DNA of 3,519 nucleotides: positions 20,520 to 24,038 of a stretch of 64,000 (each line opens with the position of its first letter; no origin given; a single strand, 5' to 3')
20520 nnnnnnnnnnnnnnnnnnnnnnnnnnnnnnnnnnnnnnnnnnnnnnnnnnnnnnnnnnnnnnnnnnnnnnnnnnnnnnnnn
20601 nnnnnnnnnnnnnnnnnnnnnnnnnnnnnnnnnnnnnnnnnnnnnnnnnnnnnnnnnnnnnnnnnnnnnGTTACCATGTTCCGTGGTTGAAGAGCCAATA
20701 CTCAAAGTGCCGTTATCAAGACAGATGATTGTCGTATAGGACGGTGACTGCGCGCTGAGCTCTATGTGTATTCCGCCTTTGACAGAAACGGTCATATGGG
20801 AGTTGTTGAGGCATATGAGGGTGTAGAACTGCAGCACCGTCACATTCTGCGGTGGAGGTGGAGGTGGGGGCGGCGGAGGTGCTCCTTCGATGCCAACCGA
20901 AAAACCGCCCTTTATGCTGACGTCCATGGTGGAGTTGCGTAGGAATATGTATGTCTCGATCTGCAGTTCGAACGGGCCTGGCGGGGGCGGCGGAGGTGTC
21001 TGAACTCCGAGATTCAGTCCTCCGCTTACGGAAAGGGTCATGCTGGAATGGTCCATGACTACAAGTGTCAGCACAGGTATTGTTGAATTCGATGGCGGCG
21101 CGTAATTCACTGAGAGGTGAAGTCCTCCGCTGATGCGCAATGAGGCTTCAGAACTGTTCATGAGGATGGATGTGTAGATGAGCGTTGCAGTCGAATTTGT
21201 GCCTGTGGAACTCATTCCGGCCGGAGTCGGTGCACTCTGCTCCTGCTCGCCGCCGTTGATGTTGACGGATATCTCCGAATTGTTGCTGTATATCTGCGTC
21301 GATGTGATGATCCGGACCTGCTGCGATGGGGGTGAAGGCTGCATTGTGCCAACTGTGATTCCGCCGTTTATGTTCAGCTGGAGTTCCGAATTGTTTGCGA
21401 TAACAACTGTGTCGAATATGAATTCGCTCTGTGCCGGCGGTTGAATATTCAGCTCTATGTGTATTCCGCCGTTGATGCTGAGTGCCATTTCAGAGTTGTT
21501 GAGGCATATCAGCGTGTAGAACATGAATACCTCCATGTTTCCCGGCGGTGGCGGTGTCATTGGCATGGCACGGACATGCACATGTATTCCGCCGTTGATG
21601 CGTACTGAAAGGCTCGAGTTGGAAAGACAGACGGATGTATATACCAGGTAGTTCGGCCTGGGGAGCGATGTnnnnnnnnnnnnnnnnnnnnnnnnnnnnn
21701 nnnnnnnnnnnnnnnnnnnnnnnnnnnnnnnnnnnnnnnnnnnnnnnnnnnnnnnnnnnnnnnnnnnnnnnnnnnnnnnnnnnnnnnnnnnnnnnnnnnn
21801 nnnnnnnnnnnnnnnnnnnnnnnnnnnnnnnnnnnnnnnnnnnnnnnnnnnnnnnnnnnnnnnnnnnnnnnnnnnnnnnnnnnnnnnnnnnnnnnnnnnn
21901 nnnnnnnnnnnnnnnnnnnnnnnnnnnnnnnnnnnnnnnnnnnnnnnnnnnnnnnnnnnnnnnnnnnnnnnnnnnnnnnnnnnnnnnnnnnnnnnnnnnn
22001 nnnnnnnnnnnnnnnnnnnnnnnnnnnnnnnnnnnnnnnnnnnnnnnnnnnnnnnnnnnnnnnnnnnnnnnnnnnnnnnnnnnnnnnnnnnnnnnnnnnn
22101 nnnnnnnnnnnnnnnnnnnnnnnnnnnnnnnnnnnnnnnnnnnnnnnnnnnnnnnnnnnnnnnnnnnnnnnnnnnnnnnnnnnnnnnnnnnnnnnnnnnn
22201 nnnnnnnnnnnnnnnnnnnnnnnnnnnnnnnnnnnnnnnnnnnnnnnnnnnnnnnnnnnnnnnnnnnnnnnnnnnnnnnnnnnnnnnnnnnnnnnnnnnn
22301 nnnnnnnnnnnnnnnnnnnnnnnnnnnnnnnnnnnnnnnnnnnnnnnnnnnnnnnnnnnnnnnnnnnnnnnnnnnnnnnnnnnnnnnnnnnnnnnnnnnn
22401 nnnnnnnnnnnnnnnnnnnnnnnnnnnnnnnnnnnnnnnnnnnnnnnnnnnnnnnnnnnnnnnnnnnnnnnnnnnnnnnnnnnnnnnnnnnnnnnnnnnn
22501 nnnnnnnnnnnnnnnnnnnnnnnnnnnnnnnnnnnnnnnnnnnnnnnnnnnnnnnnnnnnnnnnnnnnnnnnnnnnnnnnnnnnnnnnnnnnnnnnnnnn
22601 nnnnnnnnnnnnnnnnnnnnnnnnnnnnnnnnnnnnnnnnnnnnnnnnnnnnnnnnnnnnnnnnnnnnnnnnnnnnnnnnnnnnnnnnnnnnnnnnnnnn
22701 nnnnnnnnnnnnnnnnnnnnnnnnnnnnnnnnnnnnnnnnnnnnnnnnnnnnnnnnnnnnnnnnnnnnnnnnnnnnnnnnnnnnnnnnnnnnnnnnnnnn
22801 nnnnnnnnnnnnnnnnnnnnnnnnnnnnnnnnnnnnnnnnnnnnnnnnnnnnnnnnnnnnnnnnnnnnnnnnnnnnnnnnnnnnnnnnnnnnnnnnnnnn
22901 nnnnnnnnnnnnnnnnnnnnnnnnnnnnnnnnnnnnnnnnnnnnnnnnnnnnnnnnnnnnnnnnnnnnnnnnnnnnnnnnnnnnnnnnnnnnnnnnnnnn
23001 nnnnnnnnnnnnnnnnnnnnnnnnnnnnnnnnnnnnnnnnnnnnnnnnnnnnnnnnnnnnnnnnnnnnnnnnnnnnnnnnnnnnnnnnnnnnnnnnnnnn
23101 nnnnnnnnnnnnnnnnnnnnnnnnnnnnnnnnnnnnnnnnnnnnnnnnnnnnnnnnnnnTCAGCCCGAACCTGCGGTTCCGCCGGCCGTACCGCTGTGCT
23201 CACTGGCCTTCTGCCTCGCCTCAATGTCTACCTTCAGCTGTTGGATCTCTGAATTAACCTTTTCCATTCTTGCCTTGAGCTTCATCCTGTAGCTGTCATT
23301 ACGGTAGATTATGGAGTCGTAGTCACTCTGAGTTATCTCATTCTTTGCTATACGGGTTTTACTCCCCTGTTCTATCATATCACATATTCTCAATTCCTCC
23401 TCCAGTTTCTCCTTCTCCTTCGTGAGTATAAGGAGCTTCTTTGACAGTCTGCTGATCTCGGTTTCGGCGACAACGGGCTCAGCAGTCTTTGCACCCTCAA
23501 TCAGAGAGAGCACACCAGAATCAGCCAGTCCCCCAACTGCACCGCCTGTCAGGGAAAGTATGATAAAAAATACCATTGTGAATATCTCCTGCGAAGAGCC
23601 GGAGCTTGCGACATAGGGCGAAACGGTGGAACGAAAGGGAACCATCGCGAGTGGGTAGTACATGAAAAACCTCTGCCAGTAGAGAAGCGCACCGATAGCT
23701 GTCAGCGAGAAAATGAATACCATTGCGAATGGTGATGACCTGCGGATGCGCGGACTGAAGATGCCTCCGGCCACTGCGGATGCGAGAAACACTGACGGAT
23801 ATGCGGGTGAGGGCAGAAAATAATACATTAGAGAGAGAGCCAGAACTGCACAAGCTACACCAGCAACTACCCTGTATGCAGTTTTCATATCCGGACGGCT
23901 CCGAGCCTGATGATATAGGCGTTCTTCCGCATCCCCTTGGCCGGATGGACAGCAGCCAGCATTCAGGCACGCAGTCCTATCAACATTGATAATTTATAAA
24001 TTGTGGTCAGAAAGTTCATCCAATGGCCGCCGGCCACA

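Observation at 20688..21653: Previously unrecognised 34-43-aa tandem repeat with polyproline spacers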

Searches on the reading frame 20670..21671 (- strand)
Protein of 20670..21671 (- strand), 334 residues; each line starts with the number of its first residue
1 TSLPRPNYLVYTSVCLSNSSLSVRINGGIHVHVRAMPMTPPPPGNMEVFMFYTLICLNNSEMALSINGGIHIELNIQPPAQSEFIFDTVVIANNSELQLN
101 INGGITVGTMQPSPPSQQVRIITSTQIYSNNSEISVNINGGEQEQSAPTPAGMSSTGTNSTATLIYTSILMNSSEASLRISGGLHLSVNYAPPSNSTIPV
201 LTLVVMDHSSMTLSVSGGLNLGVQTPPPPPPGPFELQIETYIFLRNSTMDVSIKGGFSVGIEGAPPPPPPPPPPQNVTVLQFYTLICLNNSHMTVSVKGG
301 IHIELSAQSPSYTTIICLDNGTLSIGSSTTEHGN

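Call 40: predict_structure(alignment_id=A4)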
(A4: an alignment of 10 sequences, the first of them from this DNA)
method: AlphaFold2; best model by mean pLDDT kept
length: 334 residues; sequences in the alignment: 10
mean_pLDDT: 76.9   pTM: 0.78
mean pLDDT of the five models: 76.9, 74.7, 74.5, 73.7, 71.7
residues with pLDDT >= 90: 121; 70-90: 98; 50-70: 84; < 50: 31
segments of 3 or more residues with pLDDT < 50: 142-160, 331-334
pLDDT, mean of each block of 10 residues (from residue 1): 76 95 90 62 71 95 91 63 85 96 72 56 90 92 34 37 78 96 70 64 96 89 61 74 98 85 54 57 93 91 72 90 80 45
secondary structure, 60 per line:
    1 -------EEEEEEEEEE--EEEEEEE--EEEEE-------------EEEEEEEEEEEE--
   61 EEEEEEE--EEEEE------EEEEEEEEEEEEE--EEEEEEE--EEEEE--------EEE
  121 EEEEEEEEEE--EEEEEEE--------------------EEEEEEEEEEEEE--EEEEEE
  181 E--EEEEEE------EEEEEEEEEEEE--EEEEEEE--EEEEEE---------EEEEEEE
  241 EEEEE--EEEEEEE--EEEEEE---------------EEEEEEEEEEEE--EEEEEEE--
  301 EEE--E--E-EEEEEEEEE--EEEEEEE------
elements in order: E8-17 E20-26 E29-33 E47-58 E61-67 E70-74 E81-93 E96-102 E105-109 E118-130 E133-139 E160-172 E175-181 E184-189 E196-207 E210-216 E219-224 E234-245 E248-254 E257-262 E278-289 E292-298 E301-303 E311-319 E322-328
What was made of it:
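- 21528..21653 (-): Repeat unit 1 (residues 499-540): core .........-SNS-SLSVRIN-GG-IHVHV, linker with PPPP. Three strands (call 40).
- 20658..20732 (-): Degenerate unit 9 (residues 806-830): two strands and no G-G. Probably the C-terminal cap rung. Strands at model residues 311-319 and 322-328 (call 40).
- On Kelch / other beta-propeller blades: Three strands per unit (call 40).
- Strands reach about 90-98 and each unit has three strands (call 40). pTM is 0.78 for the isolated region (call 40). High intra-chain confidence in the monomer model (call 40).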

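Call 42: fold_search(model_id=the predicted structure, library=pdb)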
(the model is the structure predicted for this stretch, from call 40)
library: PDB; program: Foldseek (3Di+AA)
matches with E <= 10: 150; with E <= 0.001: 0
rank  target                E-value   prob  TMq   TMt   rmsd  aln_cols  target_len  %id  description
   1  5awf_E                9.6e-03  0.99  0.34  0.31  11.8       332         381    9  Crystal structure of SufB-SufC-SufD complex from Escherichia coli (released 2015-11-11)
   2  5awf_A                2.2e-02  0.97  0.35  0.31  11.7       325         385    8  Crystal structure of SufB-SufC-SufD complex from Escherichia coli (released 2015-11-11)
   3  7xzc_A                3.7e-02  0.09  0.14  0.12  18.2       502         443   10  Mutant (R240A) of the N-terminal domain of fucoidan lyase FdlA (released 2022-09-28)
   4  7xzf_A                5.3e-02  0.08  0.14  0.12  18.5       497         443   10  Wild type of the N-terminal domain of fucoidan lyase FdlA (released 2022-09-28)
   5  5awg_A                7.8e-02  0.89  0.36  0.33   8.9       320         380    9  Crystal structure of Hg-bound SufB-SufC-SufD complex from Escherichia coli (released 2015-11-11)
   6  7xz9_A                9.1e-02  0.06  0.13  0.11  18.3       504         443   10  Mutant (E236A) of the N-terminal domain of fucoidan lyase FdlA (released 2022-09-28)
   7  7xzd_B                1.1e-01  0.06  0.13  0.11  19.1       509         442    8  Mutant (F179A) of the N-terminal domain of fucoidan lyase FdlA (released 2022-09-28)
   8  7xzd_A                1.2e-01  0.07  0.14  0.12  18.1       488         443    8  Mutant (F179A) of the N-terminal domain of fucoidan lyase FdlA (released 2022-09-28)
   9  7xze_A                1.3e-01  0.05  0.13  0.11  18.9       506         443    8  Mutant (H176A) of the N-terminal domain of fucoidan lyase FdlA (released 2022-09-28)
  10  7xz7_A                1.4e-01  0.12  0.19  0.16  17.3       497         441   11  Mutant (D137A) of the N-terminal domain of fucoidan lyase FdlA (released 2022-09-28)
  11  1dab                  1.4e-01  0.02  0.09  0.07  24.4       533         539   11  The Structure of Bordetella Pertussis Virulence Factor P.69 Pertactin (released 1999-12-15)
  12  7xzc_B                2.0e-01  0.06  0.14  0.12  18.4       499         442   10  Mutant (R240A) of the N-terminal domain of fucoidan lyase FdlA (released 2022-09-28)
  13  4wa0                  2.2e-01  0.05  0.13  0.13  27.0       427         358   10  The structure of a possible adhesin C-terminal domain from Caldicellulosiruptor kronotskyensis (released 2015-03-04)
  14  7xza_A                2.5e-01  0.03  0.12  0.10  18.6       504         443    9  Mutant (Y242F) of the N-terminal domain of fucoidan lyase FdlA (released 2022-09-28)
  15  5awg_E                2.6e-01  0.47  0.31  0.29  14.3       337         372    9  Crystal structure of Hg-bound SufB-SufC-SufD complex from Escherichia coli (released 2015-11-11)
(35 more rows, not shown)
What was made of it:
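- Most of the top-ranked Foldseek PDB matches are beta-solenoids: SufB/SufD (prob 0.99, TM 0.34-0.36), fucoidan lyase, pertactin, tapirin, polygalacturonases, SRRP, TibA and Ag43 (call 42). Most top-ranked structural neighbours are solenoids (call 42).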

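Call 44: search_protein_families(library=pfam, alignment_id=A4, max_evalue=10)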
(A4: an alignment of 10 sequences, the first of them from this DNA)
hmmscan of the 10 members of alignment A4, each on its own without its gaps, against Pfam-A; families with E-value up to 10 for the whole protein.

A. member 1, seq(334 aa): 1 family
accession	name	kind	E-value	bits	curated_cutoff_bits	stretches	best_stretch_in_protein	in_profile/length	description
PF22965.1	INTS7_C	-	0.54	11.1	25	1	74-135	2-61/114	Integrator complex subunit 7, C-terminal domain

B. families by the number of members that match (of 10 scanned): 10 families
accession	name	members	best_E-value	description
PF22274.2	DGF-1_beta-sheet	1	0.017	DGF-1 beta-sheet domain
PF17638.7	UL42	1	0.059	HCMV UL42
PF23865.1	DUF7223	1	0.077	Domain of unknown function (DUF7223)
PF16130.10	DUF4842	1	0.1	Domain of unknown function (DUF4842)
PF10988.14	DUF2807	1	0.23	Putative auto-transporter adhesin, head GIN domain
PF12888.12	Lipid_bd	1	0.46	Lipid-binding putative hydrolase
PF22965.1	INTS7_C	1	0.54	Integrator complex subunit 7, C-terminal domain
PF03905.18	Corona_NS4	1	0.62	Coronavirus non-structural protein NS4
PF12733.13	Cadherin-like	1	0.88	Cadherin-like beta sandwich domain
PF17447.7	YkpC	1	4.8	Uncharacterized YkpC-like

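Call 45: find_related_loci(query=A4, collection=genome_contigs, flank=4000)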
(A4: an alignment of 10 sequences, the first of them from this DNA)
Query A4 (334 aa) in genome_contigs; peptide patterns used: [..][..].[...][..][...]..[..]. (x = any residue, [..] = any of these).
24 stretches matched a pattern; 2 encode a relative of the query (tblastn E <= 1e-3); 2 distinct loci.
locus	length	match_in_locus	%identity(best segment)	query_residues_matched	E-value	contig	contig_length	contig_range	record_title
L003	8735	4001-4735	29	9-325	3e-23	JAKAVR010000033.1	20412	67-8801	MAG: Thermoplasmata archaeon isolate YP4.bin116 NODE_3633_length_20412_cov_3.012965, whole genome shotgun sequence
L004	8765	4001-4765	28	9-319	7e-22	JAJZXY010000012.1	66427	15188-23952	MAG: Thermoplasmata archaeon isolate TL1-5.bin102 NODE_364_length_66427_cov_10.520980, whole genome shotgun sequence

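Call 54: search_solved_structures(query=A4, max_evalue=10, show_alignments=2)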
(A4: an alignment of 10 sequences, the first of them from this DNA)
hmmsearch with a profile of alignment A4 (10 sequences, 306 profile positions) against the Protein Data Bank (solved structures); distinct sequences matched with E-value up to 10: 3.
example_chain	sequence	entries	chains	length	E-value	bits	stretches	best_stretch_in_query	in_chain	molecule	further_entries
5awr_A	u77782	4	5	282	0.52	12.7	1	9-39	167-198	SH3-containing GRB2-like protein 3-interacting protein 1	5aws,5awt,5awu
6a9y_A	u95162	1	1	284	0.52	12.7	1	9-39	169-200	SH3-containing GRB2-like protein 3-interacting protein 1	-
6un9_A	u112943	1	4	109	1.1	11.7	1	114-173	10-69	Uncharacterized protein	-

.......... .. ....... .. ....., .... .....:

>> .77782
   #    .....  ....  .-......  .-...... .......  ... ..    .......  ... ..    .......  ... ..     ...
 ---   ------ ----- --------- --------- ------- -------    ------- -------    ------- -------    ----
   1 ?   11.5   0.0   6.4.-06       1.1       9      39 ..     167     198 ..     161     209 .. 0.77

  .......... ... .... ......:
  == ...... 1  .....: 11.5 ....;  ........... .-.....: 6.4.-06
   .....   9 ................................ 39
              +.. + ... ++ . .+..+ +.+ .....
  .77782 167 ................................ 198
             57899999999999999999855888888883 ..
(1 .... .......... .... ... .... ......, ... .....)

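Call 55: fold_search(model_id=the predicted structure, library=viral)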
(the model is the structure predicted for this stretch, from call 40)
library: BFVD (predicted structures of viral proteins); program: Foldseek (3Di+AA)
matches with E <= 10: 403; with E <= 0.001: 0
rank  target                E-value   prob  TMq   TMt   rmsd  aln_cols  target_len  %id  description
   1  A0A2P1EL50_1          1.0e-02  0.09  0.11  0.05  19.8       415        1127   12  Collagen repeat protein [Moumouvirus australiensis]
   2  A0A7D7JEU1            1.4e-02  0.08  0.11  0.07  21.9       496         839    9  (no name in the UniProt tables at hand)
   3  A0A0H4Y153            1.5e-02  0.04  0.08  0.07  26.4       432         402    9  Uncharacterized protein [Salmon gill poxvirus]
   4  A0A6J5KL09            1.5e-02  0.33  0.24  0.11  18.4       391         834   12  Parallel beta-helix repeat [uncultured Caudovirales phage]
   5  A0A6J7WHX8            4.0e-02  0.04  0.09  0.06  21.6       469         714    9  Pectate lyase superfamily protein [uncultured Caudovirales phage]
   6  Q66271                6.9e-02  0.23  0.29  0.15  17.2       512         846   10  Glycoprotein Vp260 [Chlorella virus]
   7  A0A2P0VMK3            7.6e-02  0.06  0.11  0.12  23.2       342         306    9  Uncharacterized protein [Tetraselmis virus 1]
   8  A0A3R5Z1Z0            8.8e-02  0.12  0.20  0.14  20.7       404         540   11  (no name in the UniProt tables at hand)
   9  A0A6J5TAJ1            9.3e-02  0.28  0.22  0.26  17.0       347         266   12  Curlin associated [uncultured Caudovirales phage]
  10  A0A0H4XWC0            1.1e-01  0.06  0.13  0.10  19.9       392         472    9  Uncharacterized protein [Salmon gill poxvirus]
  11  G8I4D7                1.2e-01  0.28  0.29  0.19  18.6       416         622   11  Glycine-rich domain-containing protein [Mycobacterium phage DS6A]
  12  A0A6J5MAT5            1.3e-01  0.12  0.17  0.21  16.2       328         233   10  Curlin associated [uncultured Caudovirales phage]
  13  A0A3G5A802            1.5e-01  0.10  0.19  0.18  16.9       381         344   12  Right handed beta helix domain-containing protein [Hyperionvirus sp.]
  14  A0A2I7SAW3            1.8e-01  0.03  0.11  0.06  20.0       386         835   10  (no name in the UniProt tables at hand)
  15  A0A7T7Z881            1.9e-01  0.11  0.21  0.17  16.9       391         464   12  Uncharacterized protein [Salmonella phage SPHG3]
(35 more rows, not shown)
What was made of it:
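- On Parallel beta-solenoid fold class (structural, not a sequence family): AF2 pTM 0.78 (call 40) and mostly beta-solenoid neighbours (calls 42, 55) agree with it.
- Viral-library matches include 'parallel beta-helix repeat' and pectate-lyase superfamily proteins (call 55). Same fold class by Foldseek (calls 42, 55).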

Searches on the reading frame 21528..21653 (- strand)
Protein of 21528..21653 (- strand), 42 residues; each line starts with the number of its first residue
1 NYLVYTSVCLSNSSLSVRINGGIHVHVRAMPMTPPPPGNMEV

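Call 8: search_solved_structures(query=A1, max_evalue=10, show_alignments=3)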
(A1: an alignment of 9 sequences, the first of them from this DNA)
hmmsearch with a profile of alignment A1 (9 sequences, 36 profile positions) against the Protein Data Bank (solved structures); distinct sequences matched with E-value up to 10: 0.

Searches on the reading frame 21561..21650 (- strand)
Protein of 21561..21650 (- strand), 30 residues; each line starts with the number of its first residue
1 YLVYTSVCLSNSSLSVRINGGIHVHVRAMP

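Call 20: search_solved_structures(query=A3, max_evalue=10, show_alignments=3)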
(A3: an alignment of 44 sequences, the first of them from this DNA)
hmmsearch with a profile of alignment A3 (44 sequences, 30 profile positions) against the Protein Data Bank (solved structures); distinct sequences matched with E-value up to 10: 1.
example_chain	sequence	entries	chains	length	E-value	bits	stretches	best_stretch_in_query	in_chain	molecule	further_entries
8hhj_A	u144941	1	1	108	0.77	12.2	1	7-20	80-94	MafB2 immunity protein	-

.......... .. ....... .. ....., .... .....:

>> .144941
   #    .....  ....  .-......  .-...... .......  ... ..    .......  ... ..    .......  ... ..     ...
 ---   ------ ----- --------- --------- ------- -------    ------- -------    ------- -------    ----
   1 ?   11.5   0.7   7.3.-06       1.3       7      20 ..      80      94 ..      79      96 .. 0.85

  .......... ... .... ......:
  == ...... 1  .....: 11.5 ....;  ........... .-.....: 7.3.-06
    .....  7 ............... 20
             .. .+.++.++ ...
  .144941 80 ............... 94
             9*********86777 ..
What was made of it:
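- No PDB sequence-profile hit (calls 8, 20, 54).
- Tried and rejected: Searches with the 9-unit, 44-unit and whole-array profiles gave only chance hits with E>0.5 (calls 8, 20, 54).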

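Call 27: search_protein_representatives(alignment_id=A3)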
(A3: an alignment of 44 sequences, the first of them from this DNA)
Query: 44 sequences, 30 profile positions. Proteins with E-value up to 0.001 (for the whole library): 13; up to 1e-10: 6; up to 1e-30: 5. The best 13 are listed.
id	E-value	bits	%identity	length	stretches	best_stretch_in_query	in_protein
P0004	1.2e-78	273.9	-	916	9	1-29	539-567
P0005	2.6e-56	202.4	-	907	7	1-29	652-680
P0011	1.4e-55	200.1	-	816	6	1-29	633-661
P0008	3.2e-54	195.8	-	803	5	2-28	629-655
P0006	6.8e-53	191.5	-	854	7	1-30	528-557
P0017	5.0e-16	73.6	-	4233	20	13-27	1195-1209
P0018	2.8e-08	48.8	-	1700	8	13-26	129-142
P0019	5.5e-08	47.9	-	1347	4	13-28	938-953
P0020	1.1e-05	40.6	-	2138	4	13-28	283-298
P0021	2.2e-05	39.6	-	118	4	1-12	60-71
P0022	3.9e-05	38.8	-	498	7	15-24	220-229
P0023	8.6e-05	37.7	-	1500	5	11-21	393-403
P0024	1.0e-04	37.4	-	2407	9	13-26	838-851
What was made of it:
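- An exhaustive HMM search finds no bridging sequences outside the family (call 27).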

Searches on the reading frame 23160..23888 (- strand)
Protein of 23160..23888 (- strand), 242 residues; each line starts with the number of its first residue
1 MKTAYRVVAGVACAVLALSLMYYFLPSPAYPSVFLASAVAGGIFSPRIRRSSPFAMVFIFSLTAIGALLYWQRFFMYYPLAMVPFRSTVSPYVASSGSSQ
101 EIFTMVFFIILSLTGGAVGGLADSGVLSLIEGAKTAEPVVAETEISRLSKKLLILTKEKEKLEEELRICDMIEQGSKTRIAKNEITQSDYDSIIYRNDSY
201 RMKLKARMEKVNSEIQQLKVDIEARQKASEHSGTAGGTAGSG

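Call 3: search_protein_families(library=pfam, proteins=[window:23160-23888:-], max_evalue=1)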
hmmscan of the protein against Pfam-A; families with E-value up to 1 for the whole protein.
window:23160-23888:- (242 aa): 2 families
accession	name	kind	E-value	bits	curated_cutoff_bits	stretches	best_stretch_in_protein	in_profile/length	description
PF17078.10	SHE3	-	0.0029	17.8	30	1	142-226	72-153/228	SWI5-dependent HO expression protein 3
PF25802.1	WWC1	-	0.06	13.7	27.8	1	138-176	36-69/135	WWC1-like, helical hairpin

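Call 5: search_protein_families(library=ncbifam, proteins=[window:23160-23888:-], max_evalue=10)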
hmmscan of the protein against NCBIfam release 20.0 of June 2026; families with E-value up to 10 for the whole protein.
window:23160-23888:- (242 aa): 4 families
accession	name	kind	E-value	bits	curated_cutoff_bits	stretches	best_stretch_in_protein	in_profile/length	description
TIGR01558.1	sm_term_P27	equivalog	0.051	13.6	45.6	1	177-228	49-99/116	phage terminase small subunit P27 family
NF052504.1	sll1863_fam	domain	0.31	11.3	35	1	198-225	3-30/93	sll1863 family stress response protein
NF053525.1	thylo_ssr2422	subfamily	1.4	9.4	38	1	196-230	20-54/77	ssr2422 family thylakoid membrane protein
NF037961.1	RodA_shape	subfamily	3.1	7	150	1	187-242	237-292/415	rod shape-determining protein RodA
